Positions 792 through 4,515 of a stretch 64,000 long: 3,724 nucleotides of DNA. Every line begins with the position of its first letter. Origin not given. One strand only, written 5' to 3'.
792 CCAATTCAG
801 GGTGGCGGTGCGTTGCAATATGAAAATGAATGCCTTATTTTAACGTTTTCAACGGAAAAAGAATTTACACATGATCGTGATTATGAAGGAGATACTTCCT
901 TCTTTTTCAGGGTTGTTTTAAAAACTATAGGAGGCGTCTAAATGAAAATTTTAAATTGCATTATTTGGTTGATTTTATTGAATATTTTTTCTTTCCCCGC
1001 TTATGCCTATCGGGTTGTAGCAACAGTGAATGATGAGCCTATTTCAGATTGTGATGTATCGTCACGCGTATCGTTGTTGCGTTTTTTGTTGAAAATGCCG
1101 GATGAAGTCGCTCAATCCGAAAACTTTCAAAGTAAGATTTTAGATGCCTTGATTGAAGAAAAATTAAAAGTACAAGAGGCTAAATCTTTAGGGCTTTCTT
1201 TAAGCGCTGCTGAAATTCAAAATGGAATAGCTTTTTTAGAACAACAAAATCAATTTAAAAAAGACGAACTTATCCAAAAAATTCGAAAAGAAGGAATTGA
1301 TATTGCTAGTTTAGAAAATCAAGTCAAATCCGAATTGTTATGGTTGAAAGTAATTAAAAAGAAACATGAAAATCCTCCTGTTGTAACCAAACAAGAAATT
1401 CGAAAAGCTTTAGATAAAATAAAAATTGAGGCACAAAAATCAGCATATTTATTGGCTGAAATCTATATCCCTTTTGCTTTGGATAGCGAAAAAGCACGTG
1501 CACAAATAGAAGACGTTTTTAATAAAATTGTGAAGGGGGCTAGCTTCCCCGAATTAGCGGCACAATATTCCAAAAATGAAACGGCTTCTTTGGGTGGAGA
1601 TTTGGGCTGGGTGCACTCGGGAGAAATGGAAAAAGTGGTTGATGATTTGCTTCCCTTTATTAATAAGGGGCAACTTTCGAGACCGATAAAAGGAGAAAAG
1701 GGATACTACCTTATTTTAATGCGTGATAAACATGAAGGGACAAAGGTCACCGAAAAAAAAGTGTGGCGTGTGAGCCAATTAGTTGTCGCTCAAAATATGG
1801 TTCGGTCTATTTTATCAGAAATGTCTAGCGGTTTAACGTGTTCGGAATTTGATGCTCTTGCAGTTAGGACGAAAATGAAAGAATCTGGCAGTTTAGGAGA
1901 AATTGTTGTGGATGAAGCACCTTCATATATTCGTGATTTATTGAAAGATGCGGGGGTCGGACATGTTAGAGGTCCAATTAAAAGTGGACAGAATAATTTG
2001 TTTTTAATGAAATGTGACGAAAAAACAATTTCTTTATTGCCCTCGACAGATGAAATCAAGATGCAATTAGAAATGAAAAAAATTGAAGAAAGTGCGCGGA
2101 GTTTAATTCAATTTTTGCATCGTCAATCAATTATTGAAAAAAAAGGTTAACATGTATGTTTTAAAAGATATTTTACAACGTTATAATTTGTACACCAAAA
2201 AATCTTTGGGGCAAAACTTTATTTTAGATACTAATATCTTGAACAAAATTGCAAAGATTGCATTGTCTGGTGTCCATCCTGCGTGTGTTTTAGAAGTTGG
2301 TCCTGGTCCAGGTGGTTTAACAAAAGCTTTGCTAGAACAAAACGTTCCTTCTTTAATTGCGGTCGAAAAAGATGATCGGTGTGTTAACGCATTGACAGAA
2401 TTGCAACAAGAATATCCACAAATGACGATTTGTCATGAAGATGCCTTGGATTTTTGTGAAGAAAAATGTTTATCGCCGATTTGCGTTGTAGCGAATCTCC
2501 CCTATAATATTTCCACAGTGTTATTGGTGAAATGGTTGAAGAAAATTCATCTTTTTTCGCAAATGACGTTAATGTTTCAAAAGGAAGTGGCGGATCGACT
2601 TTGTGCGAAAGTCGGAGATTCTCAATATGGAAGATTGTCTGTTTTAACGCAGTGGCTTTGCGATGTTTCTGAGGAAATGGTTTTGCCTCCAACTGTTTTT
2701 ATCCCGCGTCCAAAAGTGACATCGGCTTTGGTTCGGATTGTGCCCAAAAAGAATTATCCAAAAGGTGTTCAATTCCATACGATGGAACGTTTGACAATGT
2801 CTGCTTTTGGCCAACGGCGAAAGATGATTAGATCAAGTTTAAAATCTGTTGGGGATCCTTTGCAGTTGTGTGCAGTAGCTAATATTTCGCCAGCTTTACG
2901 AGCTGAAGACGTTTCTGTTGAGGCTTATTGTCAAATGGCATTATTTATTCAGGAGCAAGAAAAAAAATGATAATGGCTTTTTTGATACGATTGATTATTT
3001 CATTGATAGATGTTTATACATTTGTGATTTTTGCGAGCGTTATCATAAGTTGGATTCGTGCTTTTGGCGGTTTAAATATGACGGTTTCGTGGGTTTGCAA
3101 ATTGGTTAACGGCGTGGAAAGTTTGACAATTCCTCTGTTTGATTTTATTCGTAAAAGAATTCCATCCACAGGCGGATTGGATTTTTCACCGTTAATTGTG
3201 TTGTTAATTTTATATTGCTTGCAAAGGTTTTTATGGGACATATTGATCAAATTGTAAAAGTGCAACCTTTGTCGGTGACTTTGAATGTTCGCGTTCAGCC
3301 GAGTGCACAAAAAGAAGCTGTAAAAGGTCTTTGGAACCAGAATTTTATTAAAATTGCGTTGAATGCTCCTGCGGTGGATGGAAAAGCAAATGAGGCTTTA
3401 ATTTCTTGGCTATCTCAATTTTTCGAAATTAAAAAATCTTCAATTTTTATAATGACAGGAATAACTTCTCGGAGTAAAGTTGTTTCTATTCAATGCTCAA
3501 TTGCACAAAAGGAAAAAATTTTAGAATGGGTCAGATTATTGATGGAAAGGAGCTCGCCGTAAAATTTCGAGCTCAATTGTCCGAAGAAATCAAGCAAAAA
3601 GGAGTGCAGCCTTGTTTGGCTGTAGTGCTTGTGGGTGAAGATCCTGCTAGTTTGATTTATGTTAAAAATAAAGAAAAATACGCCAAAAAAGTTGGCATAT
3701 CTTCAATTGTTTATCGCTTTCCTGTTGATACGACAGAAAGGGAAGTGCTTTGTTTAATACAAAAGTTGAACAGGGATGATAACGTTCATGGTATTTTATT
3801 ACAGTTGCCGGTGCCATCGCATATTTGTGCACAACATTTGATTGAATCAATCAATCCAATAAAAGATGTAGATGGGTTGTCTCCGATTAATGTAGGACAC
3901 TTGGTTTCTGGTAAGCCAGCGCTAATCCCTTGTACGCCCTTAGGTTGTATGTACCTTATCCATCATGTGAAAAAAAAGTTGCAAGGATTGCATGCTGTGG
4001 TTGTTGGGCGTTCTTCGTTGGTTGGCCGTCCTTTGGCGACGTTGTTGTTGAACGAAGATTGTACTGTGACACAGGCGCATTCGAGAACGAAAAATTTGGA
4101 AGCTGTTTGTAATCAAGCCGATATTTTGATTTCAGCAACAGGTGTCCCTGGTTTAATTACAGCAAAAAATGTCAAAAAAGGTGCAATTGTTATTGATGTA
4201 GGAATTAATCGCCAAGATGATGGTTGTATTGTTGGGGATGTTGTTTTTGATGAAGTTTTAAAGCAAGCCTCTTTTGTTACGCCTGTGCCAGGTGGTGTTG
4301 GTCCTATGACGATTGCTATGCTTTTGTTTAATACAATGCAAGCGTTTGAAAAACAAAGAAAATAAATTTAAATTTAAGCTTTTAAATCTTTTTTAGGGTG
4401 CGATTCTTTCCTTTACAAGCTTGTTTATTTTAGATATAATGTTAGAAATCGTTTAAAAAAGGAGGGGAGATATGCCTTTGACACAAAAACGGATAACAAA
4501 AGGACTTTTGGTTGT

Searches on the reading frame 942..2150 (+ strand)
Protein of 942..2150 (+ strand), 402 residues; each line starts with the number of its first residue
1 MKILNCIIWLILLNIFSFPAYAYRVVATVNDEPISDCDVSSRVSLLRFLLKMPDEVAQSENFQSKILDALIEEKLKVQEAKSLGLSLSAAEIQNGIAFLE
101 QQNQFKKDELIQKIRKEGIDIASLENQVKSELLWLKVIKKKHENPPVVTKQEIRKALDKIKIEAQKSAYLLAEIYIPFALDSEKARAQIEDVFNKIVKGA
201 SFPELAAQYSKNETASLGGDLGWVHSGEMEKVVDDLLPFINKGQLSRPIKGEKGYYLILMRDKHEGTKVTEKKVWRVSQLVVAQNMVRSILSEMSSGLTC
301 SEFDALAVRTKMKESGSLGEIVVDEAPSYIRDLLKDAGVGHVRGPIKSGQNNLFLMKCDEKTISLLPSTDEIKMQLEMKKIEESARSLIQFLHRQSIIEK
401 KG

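Call 29: search_protein_families(library=pfam, proteins=[window:942-2150:+], max_evalue=0.001)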
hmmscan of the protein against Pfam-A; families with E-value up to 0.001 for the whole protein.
window:942-2150:+ (402 aa): 6 families
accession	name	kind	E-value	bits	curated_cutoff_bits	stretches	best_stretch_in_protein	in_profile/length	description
PF00639.27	Rotamase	-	4.1e-17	63.4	21.7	1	181-261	14-96/97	PPIC-type PPIASE domain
PF13616.12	Rotamase_3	-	2.7e-16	60.6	22.5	1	168-263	15-115/116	PPIC-type PPIASE domain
PF13624.11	SurA_N_3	-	1.8e-14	54.3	27.2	1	14-137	29-161/162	SurA-like N-terminal domain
PF09312.16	SurA_N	-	1.2e-13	51.7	30.8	1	24-135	3-115/118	SurA N-terminal domain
PF13145.12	Rotamase_2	-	1.8e-09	38.9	27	1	163-269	11-114/121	PPIC-type PPIASE domain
PF13623.11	SurA_N_2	-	9.9e-09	35.6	28.5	1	22-107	39-132/145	SurA-like N-terminal domain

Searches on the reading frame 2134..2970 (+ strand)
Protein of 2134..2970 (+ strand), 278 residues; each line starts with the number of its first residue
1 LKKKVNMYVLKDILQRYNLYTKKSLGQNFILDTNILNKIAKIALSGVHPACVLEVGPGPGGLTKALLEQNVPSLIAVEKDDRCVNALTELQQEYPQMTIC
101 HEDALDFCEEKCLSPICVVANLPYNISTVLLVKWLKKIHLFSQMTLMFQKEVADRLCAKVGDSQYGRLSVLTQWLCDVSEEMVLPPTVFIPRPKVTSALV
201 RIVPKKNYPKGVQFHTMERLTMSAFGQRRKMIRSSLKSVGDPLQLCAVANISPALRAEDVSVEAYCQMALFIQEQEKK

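Call 29: search_protein_families(library=pfam, proteins=[window:2134-2970:+], max_evalue=0.001)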
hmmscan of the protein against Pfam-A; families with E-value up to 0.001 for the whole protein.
window:2134-2970:+ (278 aa): 1 family
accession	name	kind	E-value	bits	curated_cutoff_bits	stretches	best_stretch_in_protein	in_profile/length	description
PF00398.26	RrnaAD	-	3.4e-53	180.9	24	1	21-273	4-262/263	Ribosomal RNA adenine dimethylase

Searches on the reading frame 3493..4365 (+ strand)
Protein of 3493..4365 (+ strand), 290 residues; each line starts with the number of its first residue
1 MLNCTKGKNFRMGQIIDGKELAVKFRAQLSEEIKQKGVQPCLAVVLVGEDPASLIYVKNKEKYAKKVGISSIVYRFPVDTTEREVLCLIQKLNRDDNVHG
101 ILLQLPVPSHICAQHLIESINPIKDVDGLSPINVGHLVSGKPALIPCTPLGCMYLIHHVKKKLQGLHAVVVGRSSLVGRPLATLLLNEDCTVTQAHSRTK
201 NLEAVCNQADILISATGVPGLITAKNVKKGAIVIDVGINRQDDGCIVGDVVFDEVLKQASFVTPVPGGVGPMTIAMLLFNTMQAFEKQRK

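Call 6: search_protein_families(library=pfam, proteins=[window:3493-4365:+], max_evalue=0.01)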
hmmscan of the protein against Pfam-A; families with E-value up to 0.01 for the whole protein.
window:3493-4365:+ (290 aa): 3 families
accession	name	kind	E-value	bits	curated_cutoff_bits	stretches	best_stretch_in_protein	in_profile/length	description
PF02882.25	THF_DHG_CYH_C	-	3.9e-66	221.7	27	1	131-288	2-159/160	Tetrahydrofolate dehydrogenase/cyclohydrolase, NAD(P)-binding domain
PF00763.28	THF_DHG_CYH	-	2.3e-39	134.7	32.8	1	16-127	1-115/115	Tetrahydrofolate dehydrogenase/cyclohydrolase, catalytic domain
PF01262.27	AlaDh_PNT_C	-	0.0016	18.3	23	1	192-240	76-132/214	Alanine dehydrogenase/PNT, C-terminal domain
